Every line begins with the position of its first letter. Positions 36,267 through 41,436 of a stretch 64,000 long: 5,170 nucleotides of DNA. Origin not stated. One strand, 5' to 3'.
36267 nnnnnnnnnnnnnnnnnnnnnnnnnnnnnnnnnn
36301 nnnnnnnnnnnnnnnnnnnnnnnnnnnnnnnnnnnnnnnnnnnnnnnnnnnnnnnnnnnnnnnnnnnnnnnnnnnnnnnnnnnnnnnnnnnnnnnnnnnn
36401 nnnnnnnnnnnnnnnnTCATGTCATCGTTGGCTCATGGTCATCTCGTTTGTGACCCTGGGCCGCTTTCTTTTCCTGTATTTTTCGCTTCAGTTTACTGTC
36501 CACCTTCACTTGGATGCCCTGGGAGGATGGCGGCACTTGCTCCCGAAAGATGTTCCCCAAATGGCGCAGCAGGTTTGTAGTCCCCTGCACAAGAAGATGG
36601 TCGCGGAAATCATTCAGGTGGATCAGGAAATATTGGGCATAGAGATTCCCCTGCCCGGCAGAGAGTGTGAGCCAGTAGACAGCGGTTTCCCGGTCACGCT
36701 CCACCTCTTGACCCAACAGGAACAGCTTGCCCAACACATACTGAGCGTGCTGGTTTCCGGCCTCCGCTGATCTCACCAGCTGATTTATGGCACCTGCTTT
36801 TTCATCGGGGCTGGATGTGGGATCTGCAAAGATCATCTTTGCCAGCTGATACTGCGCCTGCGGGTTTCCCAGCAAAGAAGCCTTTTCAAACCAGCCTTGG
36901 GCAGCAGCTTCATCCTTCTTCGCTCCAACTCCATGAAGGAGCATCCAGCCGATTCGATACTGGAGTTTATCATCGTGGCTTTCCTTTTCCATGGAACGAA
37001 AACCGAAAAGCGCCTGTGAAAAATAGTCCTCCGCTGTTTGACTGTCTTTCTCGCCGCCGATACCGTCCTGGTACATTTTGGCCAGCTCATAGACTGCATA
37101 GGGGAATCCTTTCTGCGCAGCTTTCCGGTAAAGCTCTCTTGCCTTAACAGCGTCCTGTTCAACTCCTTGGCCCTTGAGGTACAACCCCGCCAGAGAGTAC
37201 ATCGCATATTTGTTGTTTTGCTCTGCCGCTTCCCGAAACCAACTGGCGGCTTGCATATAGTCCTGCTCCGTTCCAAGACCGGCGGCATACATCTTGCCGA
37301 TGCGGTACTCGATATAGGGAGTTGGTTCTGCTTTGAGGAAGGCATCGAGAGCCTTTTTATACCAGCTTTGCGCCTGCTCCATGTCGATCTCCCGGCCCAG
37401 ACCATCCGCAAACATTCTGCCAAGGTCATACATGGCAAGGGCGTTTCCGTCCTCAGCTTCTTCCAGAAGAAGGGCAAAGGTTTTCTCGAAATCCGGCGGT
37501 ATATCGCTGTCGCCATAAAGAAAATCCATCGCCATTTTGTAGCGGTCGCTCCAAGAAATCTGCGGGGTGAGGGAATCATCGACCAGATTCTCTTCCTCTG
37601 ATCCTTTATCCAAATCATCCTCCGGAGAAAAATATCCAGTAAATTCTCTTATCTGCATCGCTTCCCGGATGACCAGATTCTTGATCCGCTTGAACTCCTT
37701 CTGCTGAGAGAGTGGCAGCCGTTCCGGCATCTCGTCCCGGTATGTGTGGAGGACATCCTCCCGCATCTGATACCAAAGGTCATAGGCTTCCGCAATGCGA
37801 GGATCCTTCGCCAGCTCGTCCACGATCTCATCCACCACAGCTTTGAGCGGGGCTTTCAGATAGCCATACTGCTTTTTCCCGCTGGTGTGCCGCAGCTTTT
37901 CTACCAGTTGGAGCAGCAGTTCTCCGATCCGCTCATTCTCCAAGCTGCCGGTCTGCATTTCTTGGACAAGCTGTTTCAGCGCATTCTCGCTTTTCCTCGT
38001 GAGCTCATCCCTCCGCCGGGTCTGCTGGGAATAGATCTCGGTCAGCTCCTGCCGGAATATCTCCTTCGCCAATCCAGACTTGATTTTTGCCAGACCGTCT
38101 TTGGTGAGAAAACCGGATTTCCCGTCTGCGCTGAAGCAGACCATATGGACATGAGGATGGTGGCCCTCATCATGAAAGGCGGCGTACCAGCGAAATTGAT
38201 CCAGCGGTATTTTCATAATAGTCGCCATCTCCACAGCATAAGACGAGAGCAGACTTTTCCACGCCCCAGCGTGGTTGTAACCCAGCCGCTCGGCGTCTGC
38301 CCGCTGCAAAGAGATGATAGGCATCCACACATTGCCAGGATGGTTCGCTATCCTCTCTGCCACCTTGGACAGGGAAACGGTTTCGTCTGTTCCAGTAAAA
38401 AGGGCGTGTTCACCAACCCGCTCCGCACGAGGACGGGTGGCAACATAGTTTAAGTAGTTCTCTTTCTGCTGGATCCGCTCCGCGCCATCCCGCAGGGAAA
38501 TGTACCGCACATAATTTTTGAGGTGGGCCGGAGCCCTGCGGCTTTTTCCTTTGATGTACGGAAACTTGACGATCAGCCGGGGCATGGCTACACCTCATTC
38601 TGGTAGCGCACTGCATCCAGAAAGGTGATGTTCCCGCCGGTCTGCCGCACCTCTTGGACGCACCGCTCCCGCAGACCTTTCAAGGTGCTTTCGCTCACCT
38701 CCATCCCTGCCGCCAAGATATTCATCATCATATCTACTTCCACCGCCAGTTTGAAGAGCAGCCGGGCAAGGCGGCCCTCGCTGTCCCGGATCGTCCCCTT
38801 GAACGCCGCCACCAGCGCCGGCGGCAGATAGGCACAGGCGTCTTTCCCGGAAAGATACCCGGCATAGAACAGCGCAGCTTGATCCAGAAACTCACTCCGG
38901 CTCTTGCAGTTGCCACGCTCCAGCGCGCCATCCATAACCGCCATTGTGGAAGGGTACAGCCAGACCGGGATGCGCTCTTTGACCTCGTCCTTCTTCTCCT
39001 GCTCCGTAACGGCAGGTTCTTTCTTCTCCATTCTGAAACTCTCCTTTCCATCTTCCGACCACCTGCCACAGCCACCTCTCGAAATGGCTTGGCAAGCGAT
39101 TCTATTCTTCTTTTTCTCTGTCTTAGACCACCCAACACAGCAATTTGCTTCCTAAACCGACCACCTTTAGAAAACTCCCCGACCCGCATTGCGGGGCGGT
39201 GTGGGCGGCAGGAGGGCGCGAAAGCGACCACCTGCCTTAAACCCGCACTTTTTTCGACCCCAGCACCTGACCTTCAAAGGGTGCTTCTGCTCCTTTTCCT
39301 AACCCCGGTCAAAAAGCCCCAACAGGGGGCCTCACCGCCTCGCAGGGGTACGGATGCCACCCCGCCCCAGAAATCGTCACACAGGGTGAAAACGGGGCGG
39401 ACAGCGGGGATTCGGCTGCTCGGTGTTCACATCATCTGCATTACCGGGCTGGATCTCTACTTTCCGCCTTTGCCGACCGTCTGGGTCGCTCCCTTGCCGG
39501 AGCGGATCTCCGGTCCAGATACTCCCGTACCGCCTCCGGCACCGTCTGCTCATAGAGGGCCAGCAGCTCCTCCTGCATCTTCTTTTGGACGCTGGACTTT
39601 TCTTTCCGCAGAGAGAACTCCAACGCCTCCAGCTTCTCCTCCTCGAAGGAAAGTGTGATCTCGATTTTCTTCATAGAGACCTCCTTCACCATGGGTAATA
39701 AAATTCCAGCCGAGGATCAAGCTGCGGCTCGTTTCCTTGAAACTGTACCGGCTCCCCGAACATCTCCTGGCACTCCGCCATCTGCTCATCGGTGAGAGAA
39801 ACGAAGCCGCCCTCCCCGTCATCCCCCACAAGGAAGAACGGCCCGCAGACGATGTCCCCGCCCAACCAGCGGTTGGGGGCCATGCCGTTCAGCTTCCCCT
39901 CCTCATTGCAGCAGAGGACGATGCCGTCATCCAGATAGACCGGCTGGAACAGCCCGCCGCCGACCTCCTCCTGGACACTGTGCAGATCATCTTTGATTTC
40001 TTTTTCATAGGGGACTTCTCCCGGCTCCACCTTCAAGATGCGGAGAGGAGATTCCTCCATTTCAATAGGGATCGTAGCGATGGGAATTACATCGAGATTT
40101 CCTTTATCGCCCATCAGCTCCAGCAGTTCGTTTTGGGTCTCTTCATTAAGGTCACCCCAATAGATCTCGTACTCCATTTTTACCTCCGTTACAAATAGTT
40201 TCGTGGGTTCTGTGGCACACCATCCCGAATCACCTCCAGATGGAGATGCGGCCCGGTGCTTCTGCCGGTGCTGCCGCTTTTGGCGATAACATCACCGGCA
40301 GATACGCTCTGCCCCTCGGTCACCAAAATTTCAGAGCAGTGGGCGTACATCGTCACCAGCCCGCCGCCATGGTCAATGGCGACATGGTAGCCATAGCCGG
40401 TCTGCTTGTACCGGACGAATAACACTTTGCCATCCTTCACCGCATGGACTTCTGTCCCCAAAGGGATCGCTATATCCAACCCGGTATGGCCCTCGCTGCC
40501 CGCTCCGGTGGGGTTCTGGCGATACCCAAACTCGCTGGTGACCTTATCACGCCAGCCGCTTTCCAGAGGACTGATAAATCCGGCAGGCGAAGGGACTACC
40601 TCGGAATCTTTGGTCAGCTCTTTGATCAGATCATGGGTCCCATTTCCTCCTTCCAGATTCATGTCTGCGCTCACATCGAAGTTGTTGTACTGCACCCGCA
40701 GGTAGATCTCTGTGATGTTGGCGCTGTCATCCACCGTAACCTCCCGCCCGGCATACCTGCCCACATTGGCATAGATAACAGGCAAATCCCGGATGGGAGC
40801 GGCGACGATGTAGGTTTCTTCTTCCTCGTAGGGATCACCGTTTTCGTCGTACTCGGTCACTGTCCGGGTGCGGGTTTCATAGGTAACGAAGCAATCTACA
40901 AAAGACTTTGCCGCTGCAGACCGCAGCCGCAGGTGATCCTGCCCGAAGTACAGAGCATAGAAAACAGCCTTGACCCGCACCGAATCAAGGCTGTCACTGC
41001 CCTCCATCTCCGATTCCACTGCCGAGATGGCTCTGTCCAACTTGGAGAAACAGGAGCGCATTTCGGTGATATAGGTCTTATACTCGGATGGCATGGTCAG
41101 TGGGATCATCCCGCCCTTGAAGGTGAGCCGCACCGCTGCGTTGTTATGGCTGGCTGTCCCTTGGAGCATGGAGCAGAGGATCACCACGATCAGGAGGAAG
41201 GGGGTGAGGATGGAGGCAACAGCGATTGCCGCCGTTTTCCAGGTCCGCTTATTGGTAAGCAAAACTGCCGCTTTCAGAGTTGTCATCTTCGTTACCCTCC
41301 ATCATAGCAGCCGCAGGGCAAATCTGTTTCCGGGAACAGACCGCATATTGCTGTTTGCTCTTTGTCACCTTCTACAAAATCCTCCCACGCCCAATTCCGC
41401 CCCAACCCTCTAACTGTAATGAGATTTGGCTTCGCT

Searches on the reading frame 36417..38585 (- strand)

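Call 8: search_protein_families(library=pfam, proteins=[window:36417-38585:-])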
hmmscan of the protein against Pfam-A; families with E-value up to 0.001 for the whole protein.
window:36417-38585:- (722 aa): 2 families
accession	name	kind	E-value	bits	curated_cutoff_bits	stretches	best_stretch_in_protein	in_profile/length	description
PF08238.18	Sel1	-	3.2e-43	145.1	30.7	5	460-493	2-35/36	Sel1 repeat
PF18555.7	MobL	-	5.1e-29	101.9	28.5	1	1-318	1-344/383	MobL relaxases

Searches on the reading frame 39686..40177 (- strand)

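Call 8: search_protein_families(library=pfam, proteins=[window:39686-40177:-])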
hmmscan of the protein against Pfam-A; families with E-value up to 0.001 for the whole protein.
window:39686-40177:- (163 aa): 1 family
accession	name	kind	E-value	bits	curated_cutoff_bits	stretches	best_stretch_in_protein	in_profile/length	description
PF12957.13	DUF3846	-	1.9e-30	105.5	27.5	1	46-140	2-102/103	Domain of unknown function (DUF3846)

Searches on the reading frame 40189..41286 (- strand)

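Call 8: search_protein_families(library=pfam, proteins=[window:40189-41286:-])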
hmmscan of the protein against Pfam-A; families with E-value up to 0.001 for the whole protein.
window:40189-41286:- (365 aa): 1 family
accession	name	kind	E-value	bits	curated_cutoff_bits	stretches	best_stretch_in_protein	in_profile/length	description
PF01551.29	Peptidase_M23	-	2.9e-34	117.6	28.7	1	266-361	2-96/96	Peptidase family M23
